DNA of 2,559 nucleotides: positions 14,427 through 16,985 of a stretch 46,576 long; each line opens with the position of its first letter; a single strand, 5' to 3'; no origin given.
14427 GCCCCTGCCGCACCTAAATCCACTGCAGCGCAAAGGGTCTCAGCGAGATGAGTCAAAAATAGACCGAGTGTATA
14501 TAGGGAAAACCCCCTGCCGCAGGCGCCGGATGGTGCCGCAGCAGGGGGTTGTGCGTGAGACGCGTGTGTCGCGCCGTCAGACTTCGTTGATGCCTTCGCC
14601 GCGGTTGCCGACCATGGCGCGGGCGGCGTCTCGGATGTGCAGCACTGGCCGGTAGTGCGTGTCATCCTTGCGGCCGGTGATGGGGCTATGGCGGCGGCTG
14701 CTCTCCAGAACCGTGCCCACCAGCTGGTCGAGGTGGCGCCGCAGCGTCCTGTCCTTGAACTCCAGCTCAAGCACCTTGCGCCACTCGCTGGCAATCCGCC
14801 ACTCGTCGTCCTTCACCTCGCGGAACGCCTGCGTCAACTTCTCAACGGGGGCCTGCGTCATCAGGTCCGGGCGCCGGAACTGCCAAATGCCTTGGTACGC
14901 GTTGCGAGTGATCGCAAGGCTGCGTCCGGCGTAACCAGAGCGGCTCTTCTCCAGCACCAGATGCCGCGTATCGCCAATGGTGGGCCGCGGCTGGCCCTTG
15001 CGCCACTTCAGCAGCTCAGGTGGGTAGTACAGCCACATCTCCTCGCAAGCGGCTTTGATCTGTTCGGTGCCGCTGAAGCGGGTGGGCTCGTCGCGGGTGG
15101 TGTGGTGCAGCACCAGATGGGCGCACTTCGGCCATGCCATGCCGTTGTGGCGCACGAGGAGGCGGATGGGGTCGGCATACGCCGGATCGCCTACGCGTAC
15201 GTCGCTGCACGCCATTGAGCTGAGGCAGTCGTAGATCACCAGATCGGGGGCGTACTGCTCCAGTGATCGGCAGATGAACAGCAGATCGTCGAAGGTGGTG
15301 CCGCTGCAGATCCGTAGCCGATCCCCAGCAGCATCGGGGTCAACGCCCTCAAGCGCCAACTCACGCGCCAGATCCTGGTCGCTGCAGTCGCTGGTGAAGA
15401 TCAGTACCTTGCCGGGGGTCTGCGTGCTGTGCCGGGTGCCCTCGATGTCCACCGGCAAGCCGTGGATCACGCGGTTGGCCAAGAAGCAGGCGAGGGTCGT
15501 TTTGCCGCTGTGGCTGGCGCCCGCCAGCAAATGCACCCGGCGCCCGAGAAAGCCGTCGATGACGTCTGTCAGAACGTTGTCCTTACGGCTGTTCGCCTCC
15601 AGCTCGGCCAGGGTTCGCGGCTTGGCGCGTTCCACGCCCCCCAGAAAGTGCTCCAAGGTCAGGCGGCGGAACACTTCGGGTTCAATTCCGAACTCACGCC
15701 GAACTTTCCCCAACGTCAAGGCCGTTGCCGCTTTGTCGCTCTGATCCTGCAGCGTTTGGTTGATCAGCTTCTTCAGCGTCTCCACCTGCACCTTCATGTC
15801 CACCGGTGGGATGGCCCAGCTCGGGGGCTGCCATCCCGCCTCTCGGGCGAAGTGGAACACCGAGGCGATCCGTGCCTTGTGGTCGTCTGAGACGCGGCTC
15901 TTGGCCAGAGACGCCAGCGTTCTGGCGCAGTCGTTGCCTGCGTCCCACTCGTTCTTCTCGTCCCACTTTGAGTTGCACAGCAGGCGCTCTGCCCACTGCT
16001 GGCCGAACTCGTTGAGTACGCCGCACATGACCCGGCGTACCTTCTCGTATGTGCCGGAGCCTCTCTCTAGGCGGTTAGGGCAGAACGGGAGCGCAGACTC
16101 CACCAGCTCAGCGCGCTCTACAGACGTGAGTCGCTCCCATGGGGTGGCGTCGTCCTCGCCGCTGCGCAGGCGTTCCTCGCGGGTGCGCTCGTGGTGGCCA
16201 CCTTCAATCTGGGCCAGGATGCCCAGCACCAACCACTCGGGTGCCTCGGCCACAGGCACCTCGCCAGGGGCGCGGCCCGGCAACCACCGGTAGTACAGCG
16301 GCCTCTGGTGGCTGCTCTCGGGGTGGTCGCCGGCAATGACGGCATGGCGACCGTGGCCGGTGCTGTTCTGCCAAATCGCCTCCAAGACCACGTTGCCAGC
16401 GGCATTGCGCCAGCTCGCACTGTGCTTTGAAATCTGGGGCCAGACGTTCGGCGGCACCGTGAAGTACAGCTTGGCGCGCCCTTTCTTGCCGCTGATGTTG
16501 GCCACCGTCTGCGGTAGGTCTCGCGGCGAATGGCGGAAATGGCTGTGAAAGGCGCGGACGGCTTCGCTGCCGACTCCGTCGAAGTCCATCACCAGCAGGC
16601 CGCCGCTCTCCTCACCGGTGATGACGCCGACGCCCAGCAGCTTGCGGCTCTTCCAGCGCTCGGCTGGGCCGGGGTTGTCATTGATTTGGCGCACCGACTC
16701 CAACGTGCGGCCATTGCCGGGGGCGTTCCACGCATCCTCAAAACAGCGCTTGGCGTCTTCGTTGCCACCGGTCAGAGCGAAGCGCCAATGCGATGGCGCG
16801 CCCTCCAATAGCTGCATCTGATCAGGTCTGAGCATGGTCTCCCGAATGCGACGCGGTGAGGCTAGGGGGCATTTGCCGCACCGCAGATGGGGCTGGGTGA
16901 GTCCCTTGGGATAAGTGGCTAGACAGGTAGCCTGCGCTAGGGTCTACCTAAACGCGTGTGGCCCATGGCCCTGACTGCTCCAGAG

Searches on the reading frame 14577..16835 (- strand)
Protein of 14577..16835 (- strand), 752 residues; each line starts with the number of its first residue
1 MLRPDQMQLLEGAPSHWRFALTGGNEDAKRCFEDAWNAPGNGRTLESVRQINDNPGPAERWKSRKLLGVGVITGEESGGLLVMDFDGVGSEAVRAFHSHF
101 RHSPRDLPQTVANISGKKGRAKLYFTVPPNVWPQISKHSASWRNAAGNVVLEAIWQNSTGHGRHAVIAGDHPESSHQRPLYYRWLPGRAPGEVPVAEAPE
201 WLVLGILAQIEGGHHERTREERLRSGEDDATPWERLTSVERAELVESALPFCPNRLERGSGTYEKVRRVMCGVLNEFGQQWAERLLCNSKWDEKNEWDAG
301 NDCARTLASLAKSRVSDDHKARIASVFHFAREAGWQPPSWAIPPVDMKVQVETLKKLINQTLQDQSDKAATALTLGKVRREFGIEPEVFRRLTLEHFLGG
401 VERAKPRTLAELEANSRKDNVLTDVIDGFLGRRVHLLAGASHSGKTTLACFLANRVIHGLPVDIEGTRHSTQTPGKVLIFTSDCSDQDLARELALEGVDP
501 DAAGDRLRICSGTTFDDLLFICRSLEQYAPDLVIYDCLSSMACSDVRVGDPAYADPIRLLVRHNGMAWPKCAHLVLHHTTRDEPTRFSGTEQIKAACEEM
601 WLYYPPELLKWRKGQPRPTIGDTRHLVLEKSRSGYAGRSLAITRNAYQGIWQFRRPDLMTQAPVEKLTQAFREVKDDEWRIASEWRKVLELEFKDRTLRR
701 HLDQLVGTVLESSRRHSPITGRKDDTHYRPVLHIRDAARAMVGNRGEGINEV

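Call 15: search_protein_families(library=phrogs, proteins=[window:14577-16835:-], max_evalue=0.001)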
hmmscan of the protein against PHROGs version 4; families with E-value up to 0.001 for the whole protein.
window:14577-16835:- (752 aa): 1 family
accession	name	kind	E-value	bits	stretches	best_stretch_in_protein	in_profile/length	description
phrog_1156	-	DNA, RNA and nucleotide metabolism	9.8e-08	32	1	57-320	54-315/855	DNA primase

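Call 26: search_protein_families(library=pfam, proteins=[window:14577-16835:-], max_evalue=0.05)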
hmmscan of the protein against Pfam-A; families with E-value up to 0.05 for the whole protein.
window:14577-16835:- (752 aa): 1 family
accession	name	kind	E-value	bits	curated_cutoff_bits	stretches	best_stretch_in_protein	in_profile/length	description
PF13481.12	AAA_25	-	2e-10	41.1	27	1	418-545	18-159/195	AAA domain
